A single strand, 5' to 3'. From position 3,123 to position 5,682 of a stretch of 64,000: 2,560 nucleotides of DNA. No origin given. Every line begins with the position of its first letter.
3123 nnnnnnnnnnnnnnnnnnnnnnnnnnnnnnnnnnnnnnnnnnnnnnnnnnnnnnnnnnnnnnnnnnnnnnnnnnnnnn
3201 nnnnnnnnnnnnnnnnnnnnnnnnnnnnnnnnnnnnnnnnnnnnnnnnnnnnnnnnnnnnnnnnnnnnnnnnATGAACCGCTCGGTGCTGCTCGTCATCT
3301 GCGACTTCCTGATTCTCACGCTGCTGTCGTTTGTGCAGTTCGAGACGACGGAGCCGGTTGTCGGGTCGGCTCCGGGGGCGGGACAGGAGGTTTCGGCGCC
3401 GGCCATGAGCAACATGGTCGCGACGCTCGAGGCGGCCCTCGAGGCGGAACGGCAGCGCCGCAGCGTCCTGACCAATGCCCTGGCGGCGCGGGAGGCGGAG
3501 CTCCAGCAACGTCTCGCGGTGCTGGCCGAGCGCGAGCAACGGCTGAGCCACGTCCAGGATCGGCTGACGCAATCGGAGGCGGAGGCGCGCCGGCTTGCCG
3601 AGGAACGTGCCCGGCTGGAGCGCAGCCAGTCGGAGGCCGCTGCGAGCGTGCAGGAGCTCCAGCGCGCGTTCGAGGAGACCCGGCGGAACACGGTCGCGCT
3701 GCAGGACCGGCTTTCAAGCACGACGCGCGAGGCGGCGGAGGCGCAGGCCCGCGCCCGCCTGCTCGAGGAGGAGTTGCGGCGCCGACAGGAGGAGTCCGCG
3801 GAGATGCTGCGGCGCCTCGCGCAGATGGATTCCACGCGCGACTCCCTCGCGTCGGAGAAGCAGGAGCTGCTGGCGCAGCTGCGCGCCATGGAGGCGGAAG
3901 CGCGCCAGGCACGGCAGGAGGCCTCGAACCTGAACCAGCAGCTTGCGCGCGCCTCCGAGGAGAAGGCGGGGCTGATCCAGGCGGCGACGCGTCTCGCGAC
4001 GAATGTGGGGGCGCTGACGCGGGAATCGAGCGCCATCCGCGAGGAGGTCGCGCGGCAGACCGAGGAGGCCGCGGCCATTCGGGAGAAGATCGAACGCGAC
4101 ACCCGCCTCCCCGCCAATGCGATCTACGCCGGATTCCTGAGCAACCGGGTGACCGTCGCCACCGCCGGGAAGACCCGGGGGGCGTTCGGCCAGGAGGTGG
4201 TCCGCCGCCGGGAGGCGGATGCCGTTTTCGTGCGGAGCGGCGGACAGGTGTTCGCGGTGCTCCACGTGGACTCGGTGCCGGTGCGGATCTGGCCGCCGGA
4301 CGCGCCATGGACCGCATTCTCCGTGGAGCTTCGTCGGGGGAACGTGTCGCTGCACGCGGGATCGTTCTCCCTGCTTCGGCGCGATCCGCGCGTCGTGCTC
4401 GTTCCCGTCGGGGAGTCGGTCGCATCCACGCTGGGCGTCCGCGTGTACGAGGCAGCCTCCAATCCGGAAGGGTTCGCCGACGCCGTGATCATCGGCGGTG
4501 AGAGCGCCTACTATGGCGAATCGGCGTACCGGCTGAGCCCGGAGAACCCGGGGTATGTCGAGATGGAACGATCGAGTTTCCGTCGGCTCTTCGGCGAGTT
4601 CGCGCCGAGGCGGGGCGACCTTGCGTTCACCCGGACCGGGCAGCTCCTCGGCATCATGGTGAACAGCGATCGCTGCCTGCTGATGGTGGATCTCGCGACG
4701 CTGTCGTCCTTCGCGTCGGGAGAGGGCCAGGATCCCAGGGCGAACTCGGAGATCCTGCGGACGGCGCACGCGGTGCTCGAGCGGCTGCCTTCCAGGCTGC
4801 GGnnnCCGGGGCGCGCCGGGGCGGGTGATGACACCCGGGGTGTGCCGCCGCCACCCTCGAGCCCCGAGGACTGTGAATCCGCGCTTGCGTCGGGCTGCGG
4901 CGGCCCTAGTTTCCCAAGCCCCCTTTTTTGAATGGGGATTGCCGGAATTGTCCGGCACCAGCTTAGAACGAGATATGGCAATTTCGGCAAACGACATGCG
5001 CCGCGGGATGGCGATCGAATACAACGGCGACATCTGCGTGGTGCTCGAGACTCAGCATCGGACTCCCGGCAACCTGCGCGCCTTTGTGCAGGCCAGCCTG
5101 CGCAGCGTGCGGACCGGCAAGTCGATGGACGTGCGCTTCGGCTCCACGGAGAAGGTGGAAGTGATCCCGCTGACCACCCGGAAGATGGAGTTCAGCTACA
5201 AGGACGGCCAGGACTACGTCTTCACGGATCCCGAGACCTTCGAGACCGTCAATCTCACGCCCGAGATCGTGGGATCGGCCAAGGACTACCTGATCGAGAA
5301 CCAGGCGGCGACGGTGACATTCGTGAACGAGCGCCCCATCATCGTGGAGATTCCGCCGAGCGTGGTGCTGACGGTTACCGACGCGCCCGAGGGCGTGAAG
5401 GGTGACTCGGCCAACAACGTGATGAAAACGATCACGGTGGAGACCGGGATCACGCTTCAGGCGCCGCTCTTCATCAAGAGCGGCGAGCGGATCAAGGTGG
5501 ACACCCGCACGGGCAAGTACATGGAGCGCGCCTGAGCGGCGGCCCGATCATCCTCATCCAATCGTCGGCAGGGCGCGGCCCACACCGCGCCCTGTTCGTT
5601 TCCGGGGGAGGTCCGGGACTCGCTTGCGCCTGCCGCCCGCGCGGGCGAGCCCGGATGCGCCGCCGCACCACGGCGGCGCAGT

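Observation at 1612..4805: Translationally coupled stator-like pair: MotA/ExbB/TolQ-like TM hairpin plus an Asp-in-TM partner fused to a long coiled coil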

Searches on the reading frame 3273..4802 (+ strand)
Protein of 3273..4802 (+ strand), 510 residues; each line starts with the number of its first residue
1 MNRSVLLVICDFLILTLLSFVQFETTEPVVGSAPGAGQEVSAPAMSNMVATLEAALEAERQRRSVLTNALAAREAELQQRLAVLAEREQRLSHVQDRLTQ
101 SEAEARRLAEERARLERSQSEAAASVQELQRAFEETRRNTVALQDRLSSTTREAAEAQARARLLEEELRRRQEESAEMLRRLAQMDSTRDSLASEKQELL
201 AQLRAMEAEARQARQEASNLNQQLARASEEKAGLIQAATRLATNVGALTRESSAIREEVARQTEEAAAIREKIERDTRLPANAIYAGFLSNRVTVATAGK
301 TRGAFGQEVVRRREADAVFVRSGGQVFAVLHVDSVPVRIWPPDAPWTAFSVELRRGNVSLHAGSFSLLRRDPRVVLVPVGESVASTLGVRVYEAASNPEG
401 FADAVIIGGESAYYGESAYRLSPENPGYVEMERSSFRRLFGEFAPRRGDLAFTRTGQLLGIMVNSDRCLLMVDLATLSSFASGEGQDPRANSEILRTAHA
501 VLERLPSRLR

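Call 3: search_protein_families(library=pfam, proteins=[window:3273-4802:+], max_evalue=10)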
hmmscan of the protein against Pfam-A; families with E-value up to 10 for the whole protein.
window:3273-4802:+ (510 aa): 10 families
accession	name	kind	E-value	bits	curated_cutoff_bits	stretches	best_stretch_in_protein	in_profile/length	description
PF08614.16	ATG16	-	0.0097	16.5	33.7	3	99-172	77-150/200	Autophagy protein 16 (ATG16)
PF13851.11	GAS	-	0.13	12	32.3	1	139-237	34-128/200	Growth-arrest specific micro-tubule binding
PF06103.16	DUF948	-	0.64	10.7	37.2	3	212-273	23-84/89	Bacterial protein of unknown function (DUF948)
PF15294.11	Leu_zip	-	1.9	8.4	28.2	1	161-274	128-236/275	Leucine zipper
PF09728.14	Taxilin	-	2.7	7.5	30.3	1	177-274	8-105/302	Myosin-like coiled-coil protein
PF04136.21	COG3_N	-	4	7.8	27.9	1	178-244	2-68/147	Conserved oligomeric Golgi complex subunit 3, N-terminal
PF20492.3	ERM_helical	-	4.1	7.9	40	0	75-178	9-116/120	Ezrin/radixin/moesin, alpha-helical domain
PF06156.18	YabA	-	5.6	8.1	30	1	195-256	2-53/103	Initiation control protein YabA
PF07889.17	DUF1664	-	5.6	7.5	34.6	1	183-248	48-113/124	Protein of unknown function (DUF1664)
PF24319.2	DUF7491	-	7.4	7.3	30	1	156-226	18-88/90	Coiled-coil region of unknown function (DUF7491)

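Call 4: search_protein_families(library=ncbifam, proteins=[window:3273-4802:+], max_evalue=10)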
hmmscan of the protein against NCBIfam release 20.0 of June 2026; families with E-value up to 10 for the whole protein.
window:3273-4802:+ (510 aa): 19 families
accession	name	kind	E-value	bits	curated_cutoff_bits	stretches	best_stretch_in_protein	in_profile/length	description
TIGR02168.1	SMC_prok_B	equivalog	1.6e-08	32.8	567.35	1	46-275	259-488/1181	chromosome segregation protein SMC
TIGR02169.1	SMC_prok_A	equivalog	1.9e-06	25.9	729.4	1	54-276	231-454/1165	chromosome segregation protein SMC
NF008438.0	PRK11281.1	equivalog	2.4e-05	22.3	991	1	40-271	36-269/1113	mechanosensitive channel MscK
TIGR04523.1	Mplasa_alph_rch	subfamily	3.4e-05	22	270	1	92-274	359-541/745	helix-rich protein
NF045487.1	ASRP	equivalog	0.0024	16.5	300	2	37-198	307-461/593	archaea-specific SMC-related protein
NF003034.1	PRK03918.1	equivalog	0.013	13.4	700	1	57-260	227-429/878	DNA double-strand break repair ATPase Rad50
NF041034.1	Rad50_Sulf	equivalog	0.025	12.4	1000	1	52-278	459-698/872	DNA double-strand break repair ATPase Rad50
NF041378.1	XopZ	subfamily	0.038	11.9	1300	1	33-311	127-413/1292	XopZ family type III secretion system effector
NF045780.1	TrlF_fam_ATP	equivalog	0.076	11.7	350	1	70-274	451-661/944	TrlF family AAA-like ATPase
TIGR04211.1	SH3_and_anchor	equivalog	0.2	11.3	65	3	42-139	61-161/198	TIGR04211 family SH3 domain-containing protein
NF038350.1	taxis_HmpF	equivalog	0.42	8.9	200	1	73-263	108-300/553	pilus motility taxis protein HmpF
NF038218.1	IcmG_DotF_IVB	equivalog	0.48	10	200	1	180-268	103-191/266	type IVB secretion system protein IcmG/DotF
NF052320.1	Cbp1_fam_LP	subfamily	0.55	9.7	90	2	91-227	53-191/286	Cbp1 family collagen-binding glycoprotein adhesin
NF058533.1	antiphage_ProA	equivalog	0.76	7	1500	1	47-262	895-1114/1903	anti-phage protein ProA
NF033930.1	pneumo_PspA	exception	1.8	7.2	850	1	71-231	87-236/659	pneumococcal surface protein A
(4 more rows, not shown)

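Call 5: search_protein_families(library=padloc, proteins=[window:3273-4802:+], max_evalue=10)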
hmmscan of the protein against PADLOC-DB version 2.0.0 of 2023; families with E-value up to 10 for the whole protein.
window:3273-4802:+ (510 aa): 30 families (the best 25 are shown)
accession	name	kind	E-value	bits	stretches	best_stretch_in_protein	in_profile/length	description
PDLC00551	JetC2|JetC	-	2.9e-05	20.1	1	45-279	753-992/1365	DUF3584 domain; MukB-like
PDLC03859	LmuB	-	0.00079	16.7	1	66-275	177-460/611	-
PDLC03865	LmuB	-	0.0022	14.2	1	59-274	262-477/1007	-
PDLC00519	JetC1|JetC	-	0.0045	13.2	1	59-263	254-468/1097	DUF3584 domain; MukB-like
PDLC00580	JetC3|JetC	-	0.005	13.1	1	49-275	202-427/1068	DUF3584 domain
PDLC00583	JetC3|JetC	-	0.0053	12.6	1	80-257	752-927/1471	DUF3584 domain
PDLC00006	DruC1|DruC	-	0.01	12.4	1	48-239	144-328/626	Unknown function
PDLC00553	JetC2|JetC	-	0.016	11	1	48-274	760-990/1361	DUF3584 domain; MukB-like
PDLC00550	JetC2|JetC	-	0.016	10.9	1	72-271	776-971/1355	DUF3584 domain; MukB-like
PDLC03924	MkoC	-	0.03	10.4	1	46-253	366-574/1136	-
PDLC02747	PbeC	-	0.044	10.6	1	45-267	308-531/632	PbeC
PDLC00515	JetC1|JetC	-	0.056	9.4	1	59-275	711-914/1212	DUF3584 domain; MukB-like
PDLC00503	JetC1|JetC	-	0.064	9.3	1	53-236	302-485/1146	DUF3584 domain; MukB-like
PDLC00518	JetC1|JetC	-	0.074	8.8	1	56-264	261-471/1112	DUF3584 domain; MukB-like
PDLC00582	JetC3|JetC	-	0.12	8.1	1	53-265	273-488/1472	DUF3584 domain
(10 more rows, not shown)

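Call 7: find_homologous_proteins(query=window:3273-4802:+)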
Query window:3273-4802:+ (510 aa): 57 proteins with E <= 0.001 among 8000 candidates.
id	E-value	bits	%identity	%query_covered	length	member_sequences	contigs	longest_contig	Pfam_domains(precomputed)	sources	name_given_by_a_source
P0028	2.2e-188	645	62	100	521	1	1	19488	-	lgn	-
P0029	2.9e-185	634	60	100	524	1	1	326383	-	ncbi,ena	-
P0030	1.9e-184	632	61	100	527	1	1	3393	-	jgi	jgi:hypothetical protein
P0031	8.3e-178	610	60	100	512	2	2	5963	-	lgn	-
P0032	6.5e-174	597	59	100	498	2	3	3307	-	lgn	-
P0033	6.5e-171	587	58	100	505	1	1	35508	-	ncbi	-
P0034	1.1e-170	586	58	100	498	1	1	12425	-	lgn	-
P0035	1.3e-170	586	57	100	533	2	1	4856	-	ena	-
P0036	1.7e-169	582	58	100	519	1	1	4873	-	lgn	-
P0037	7.1e-167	574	59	100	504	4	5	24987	-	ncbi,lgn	-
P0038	1.0e-166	573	56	100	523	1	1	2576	-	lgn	-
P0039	1.6e-166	573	55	100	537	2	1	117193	-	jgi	-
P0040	7.1e-164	564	57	100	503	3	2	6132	-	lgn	-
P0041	1.2e-163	563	57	100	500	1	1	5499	-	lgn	-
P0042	1.9e-163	563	55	100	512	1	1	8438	-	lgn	-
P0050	6.9e-159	548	55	100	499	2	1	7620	PF24161.2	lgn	-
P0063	1.2e-81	293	35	100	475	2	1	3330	PF24161.2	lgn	-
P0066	6.4e-58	215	31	100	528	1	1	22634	PF24161.2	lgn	-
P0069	5.2e-57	212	33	86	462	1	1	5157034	-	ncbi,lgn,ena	-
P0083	2.3e-21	94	28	93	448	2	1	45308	-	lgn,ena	-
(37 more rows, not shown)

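Call 12: search_solved_structures(query=A2, max_evalue=10)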
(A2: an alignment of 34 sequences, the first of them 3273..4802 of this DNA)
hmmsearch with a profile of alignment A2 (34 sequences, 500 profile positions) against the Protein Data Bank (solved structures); distinct sequences matched with E-value up to 10: 241 (the best 60 are shown).
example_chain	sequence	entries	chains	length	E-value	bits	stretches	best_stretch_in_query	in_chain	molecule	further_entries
8q4g_G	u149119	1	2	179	6.9e-07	31.6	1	70-234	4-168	Tropomyosin alpha-1 chain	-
8zbk_R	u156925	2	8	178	7.1e-07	31.6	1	70-234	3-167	Tropomyosin alpha-1 chain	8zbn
7nep_P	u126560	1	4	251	8e-07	31.4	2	71-232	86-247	Tropomyosin alpha-1 chain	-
2w49_A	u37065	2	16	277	1.3e-06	30.7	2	70-234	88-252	TROPOMYOSIN ALPHA-1 CHAIN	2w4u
9e2e_G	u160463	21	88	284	1.4e-06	30.6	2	72-234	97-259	Tropomyosin alpha-1 chain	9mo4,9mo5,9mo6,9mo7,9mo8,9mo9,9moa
6kn7_P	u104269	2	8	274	1.6e-06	30.4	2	71-234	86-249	Tropomyosin alpha-1 chain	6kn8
7ko4_P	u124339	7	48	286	1.6e-06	30.4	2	70-234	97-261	Tropomyosin alpha-1 chain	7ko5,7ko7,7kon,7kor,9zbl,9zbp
7uti_e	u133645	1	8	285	1.7e-06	30.4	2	72-234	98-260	Tropomyosin alpha-1 chain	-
6x5z_O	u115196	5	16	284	1.8e-06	30.2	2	72-234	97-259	Tropomyosin alpha-1 chain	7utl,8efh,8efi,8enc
8dd0_G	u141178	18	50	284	2.1e-06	30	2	72-234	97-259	Tropomyosin alpha-1 chain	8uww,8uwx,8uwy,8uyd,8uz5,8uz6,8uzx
2tma_A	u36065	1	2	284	4e-06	29.1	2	72-234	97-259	TROPOMYOSIN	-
1c1g_A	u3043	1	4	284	4.4e-06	29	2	72-234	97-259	TROPOMYOSIN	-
4rsi_B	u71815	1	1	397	1.6e-05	27.1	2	161-245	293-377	Structural maintenance of chromosomes protein 4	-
8iah_U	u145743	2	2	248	8.8e-05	24.7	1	70-237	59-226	Tropomyosin-1.9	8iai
8i3e_A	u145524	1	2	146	0.00022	23.4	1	51-186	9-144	ELKS/Rab6-interacting/CAST family member 1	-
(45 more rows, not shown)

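Call 14: search_protein_families(library=pfam, proteins=[P0063, P0066, P0050, P0069, P0083], max_evalue=1)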
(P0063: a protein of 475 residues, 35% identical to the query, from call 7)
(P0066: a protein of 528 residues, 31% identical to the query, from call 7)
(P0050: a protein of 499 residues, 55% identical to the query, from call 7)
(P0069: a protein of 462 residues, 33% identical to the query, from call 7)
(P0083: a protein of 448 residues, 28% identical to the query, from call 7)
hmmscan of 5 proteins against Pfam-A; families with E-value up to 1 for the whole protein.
P0063 (475 aa): 1 family
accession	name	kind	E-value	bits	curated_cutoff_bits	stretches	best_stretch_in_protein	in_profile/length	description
PF24918.1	NET2A_C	-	0.85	9.9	27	0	82-241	34-174/180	NET2A, C-terminal domain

P0066 (528 aa): 2 families
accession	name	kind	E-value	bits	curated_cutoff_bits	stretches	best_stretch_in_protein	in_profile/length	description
PF15595.11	Imm51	-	0.036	14.4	29.8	1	332-388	6-61/104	Immunity protein 51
PF05377.16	FlaC_arch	-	0.64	10.9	27.8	0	251-280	8-37/55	Flagella accessory protein C (FlaC)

P0050 (499 aa): 6 families
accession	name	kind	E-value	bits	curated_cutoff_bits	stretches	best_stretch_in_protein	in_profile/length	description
PF08614.16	ATG16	-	0.0016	19.1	33.7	1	131-237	71-177/200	Autophagy protein 16 (ATG16)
PF12709.12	Fungal_TACC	-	0.03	15.3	27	1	205-239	39-73/77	Fungal Transforming acidic coiled-coil (TACC) proteins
PF12700.13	HlyD_2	-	0.1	11.8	25.1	1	158-276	101-212/416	HlyD family secretion protein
PF20492.3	ERM_helical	-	0.19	12.3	40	1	155-261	6-105/120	Ezrin/radixin/moesin, alpha-helical domain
PF13166.12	AAA_13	-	0.23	10.5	36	1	89-264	283-455/713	AAA domain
PF25450.1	Rab11-FIP3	-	0.99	10.1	31.9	0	214-264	50-100/125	Rab11-FIP3-like domain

P0069 (462 aa): 11 families
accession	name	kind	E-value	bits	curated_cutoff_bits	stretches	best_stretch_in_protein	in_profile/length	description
PF11559.13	ADIP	-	0.00076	20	34.3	1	56-143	45-132/151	Afadin- and alpha -actinin-Binding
PF25450.1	Rab11-FIP3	-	0.04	14.7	31.9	1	139-230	35-123/125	Rab11-FIP3-like domain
PF16273.10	NuDC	-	0.054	14.5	30.2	1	124-156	13-45/66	Nuclear distribution C domain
PF13863.11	DUF4200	-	0.083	13.7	29.7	2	125-244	5-115/119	Domain of unknown function (DUF4200)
PF11594.13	Med28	-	0.15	12.9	29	1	103-154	47-100/102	Mediator complex subunit 28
PF08614.16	ATG16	-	0.15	12.7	33.7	1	40-121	72-159/200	Autophagy protein 16 (ATG16)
PF15619.11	Lebercilin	-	0.15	12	34.3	1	63-138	117-189/193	Ciliary protein causing Leber congenital amaurosis disease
PF06785.16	UPF0242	-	0.19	12.2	33.5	1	5-106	40-133/194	Uncharacterised protein family (UPF0242) N-terminus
PF10473.14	CENP-F_leu_zip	-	0.22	12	34.5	1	143-230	6-93/140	Leucine-rich repeats of kinetochore protein Cenp-F/LEK1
PF14703.12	PHM7_cyt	-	0.31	11.7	27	1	50-158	18-134/174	Cytosolic domain of 10TM putative phosphate transporter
PF05557.18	MAD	-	0.36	9.6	30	1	47-197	50-205/661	Mitotic checkpoint protein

P0083 (448 aa): 2 families
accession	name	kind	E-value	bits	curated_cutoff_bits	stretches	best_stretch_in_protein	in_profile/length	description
PF06785.16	UPF0242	-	0.31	11.5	33.5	0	150-239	84-170/194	Uncharacterised protein family (UPF0242) N-terminus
PF13863.11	DUF4200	-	0.77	10.6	29.7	1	158-239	19-100/119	Domain of unknown function (DUF4200)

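Call 15: find_encoding_contigs(protein=P0069, flank=8000, max_places=2)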
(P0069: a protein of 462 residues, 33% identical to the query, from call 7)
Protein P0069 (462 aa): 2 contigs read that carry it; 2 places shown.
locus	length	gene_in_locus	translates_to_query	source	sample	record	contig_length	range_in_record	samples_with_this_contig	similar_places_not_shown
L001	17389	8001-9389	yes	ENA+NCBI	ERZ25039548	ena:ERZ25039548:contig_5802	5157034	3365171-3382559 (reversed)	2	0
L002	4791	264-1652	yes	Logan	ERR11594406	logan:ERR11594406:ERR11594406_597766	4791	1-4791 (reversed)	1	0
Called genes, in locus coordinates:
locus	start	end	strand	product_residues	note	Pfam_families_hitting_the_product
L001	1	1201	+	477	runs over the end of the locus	PF13428:TPR_14 (faint), PF13432:TPR_16 (weak), PF14559:TPR_19 (weak), PF13432:TPR_16 (weak), PF14559:TPR_19, PF13371:TPR_9 (weak), PF13414:TPR_11 (weak), PF13432:TPR_16 (weak), +10 more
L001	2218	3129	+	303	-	PF02562:PhoH, PF13604:AAA_30 (faint)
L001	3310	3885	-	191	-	PF20221:DUF6580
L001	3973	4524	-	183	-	PF01923:Cob_adeno_trans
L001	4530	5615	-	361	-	PF01408:GFO_IDH_MocA, PF22725:GFO_IDH_MocA_C3, PF02894:GFO_IDH_MocA_C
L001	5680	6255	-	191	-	PF01327:Pep_deformylase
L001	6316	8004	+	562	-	-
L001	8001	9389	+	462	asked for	-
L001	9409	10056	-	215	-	PF08241:Methyltransf_11, PF08242:Methyltransf_12, PF13649:Methyltransf_25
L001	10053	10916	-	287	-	-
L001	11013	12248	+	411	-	PF00884:Sulfatase, PF16347:SGSH_C (faint)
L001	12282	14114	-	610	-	PF00512:HisKA, PF02518:HATPase_c, PF00072:Response_reg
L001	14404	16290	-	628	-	-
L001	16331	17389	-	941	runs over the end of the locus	-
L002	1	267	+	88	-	?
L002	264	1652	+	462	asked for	-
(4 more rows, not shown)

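Call 30: predict_structure(alignment_id=A2)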
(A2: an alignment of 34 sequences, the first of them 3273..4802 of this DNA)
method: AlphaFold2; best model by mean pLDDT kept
length: 510 residues; sequences in the alignment: 34
mean_pLDDT: 80.9   pTM: 0.50
mean pLDDT of the five models: 80.9, 80.6, 80.4, 77.6, 76.8
residues with pLDDT >= 90: 204; 70-90: 210; 50-70: 47; < 50: 49
segments of 3 or more residues with pLDDT < 50: 21-43, 144-152, 236-246, 437-439
pLDDT, mean of each block of 10 residues (from residue 1): 69 69 38 34 58 82 87 89 91 91 90 89 85 76 46 57 79 83 84 84 81 78 70 48 48 76 82 82 93 95 87 95 93 93 93 95 96 95 92 90 87 86 89 60 82 94 93 94 92 96 89
secondary structure, 60 per line:
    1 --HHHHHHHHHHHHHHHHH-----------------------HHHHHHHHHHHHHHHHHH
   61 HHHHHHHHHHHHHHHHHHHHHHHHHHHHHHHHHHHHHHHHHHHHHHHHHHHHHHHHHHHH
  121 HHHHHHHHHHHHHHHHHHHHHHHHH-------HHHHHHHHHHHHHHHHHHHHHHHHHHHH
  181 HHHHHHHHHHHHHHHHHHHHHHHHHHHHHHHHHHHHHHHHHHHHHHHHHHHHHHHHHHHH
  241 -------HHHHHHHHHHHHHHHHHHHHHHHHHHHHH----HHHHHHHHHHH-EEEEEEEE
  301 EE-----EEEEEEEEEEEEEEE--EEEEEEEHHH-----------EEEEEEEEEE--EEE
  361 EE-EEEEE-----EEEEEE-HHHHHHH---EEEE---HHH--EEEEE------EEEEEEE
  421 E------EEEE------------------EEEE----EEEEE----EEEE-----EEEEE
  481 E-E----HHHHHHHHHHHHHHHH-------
elements in order: H3-19 H43-145 H153-240 H248-276 H281-291 E293-302 E308-322 E325-331 E346-355 E358-362 E364-368 E374-379 H381-387 E391-394 E403-407 E414-421 E428-431 E450-453 E458-462 E467-470 E476-481 H488-503

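Call 33: fold_search(model_id=the predicted structure, library=pdb)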
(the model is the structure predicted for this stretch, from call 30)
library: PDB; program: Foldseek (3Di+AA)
matches with E <= 10: 673; with E <= 0.001: 22
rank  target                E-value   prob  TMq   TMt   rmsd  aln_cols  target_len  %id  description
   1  4fln_A                2.3e-05  1.00  0.24  0.26   6.6       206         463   14  Crystal structure of plant protease Deg2 (released 2012-09-19)
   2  5il9_A                4.6e-05  1.00  0.23  0.25   6.2       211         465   14  Crystal structure of Deg9 (released 2017-03-08)
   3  5ila_B                5.2e-05  1.00  0.21  0.45   6.8       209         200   11  Deg9 protease domain (released 2017-03-08)
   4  5ilb_A                5.4e-05  1.00  0.23  0.25   6.8       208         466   13  Crystal structure of protease domain of Deg2 linked with the PDZ domain of Deg9 (released 2017-03-08)
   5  5il9_B                8.0e-05  1.00  0.24  0.26   6.0       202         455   13  Crystal structure of Deg9 (released 2017-03-08)
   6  3mh4_B                9.9e-05  1.00  0.25  0.31   5.6       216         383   12  HtrA proteases are activated by a conserved mechanism that can be triggered by distinct molecular cues (released 2010-06-30)
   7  5ila_A                9.9e-05  1.00  0.22  0.49   5.5       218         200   12  Deg9 protease domain (released 2017-03-08)
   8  5ilb_B                1.7e-04  1.00  0.23  0.25   6.3       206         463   14  Crystal structure of protease domain of Deg2 linked with the PDZ domain of Deg9 (released 2017-03-08)
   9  3lgv_F                2.0e-04  1.00  0.19  0.36  11.2       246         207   13  H198P mutant of the DegS-deltaPDZ protease (released 2010-08-25)
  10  4fln_B                2.6e-04  1.00  0.23  0.25   6.0       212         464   13  Crystal structure of plant protease Deg2 (released 2012-09-19)
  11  3pv2_A                2.8e-04  1.00  0.23  0.29   6.4       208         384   11  Structure of Legionella fallonii DegQ (wt) (released 2011-06-15)
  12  7sjn_A                2.8e-04  1.00  0.23  0.50   6.5       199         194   12  HtrA1:Fab15H6.v4 complex (released 2022-09-07)
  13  8se8_D                3.1e-04  1.00  0.22  0.47  10.6       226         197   13  HTRA-1 PD/SA bound to CKP 1G10 (released 2024-07-03)
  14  3pv2_C                3.5e-04  1.00  0.22  0.28   6.3       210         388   11  Structure of Legionella fallonii DegQ (wt) (released 2011-06-15)
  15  8se8_R                3.5e-04  1.00  0.22  0.47  10.2       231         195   13  HTRA-1 PD/SA bound to CKP 1G10 (released 2024-07-03)
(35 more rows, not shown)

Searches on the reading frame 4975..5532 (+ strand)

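Call 60: search_protein_families(library=pfam, proteins=[window:4975-5532:+], max_evalue=0.001)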
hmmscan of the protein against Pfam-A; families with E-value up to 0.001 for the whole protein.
window:4975-5532:+ (186 aa): 3 families
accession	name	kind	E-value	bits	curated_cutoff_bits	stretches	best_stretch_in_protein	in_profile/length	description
PF09285.17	Elong-fact-P_C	-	1.3e-23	82.9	25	1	130-185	1-56/56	Elongation factor P, C-terminal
PF08207.18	EFP_N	-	6.6e-21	74.5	23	1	4-61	1-58/58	Elongation factor P (EF-P) KOW-like domain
PF01132.26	EFP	-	2.8e-18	66.1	27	1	69-122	1-54/54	Elongation factor P (EF-P) OB domain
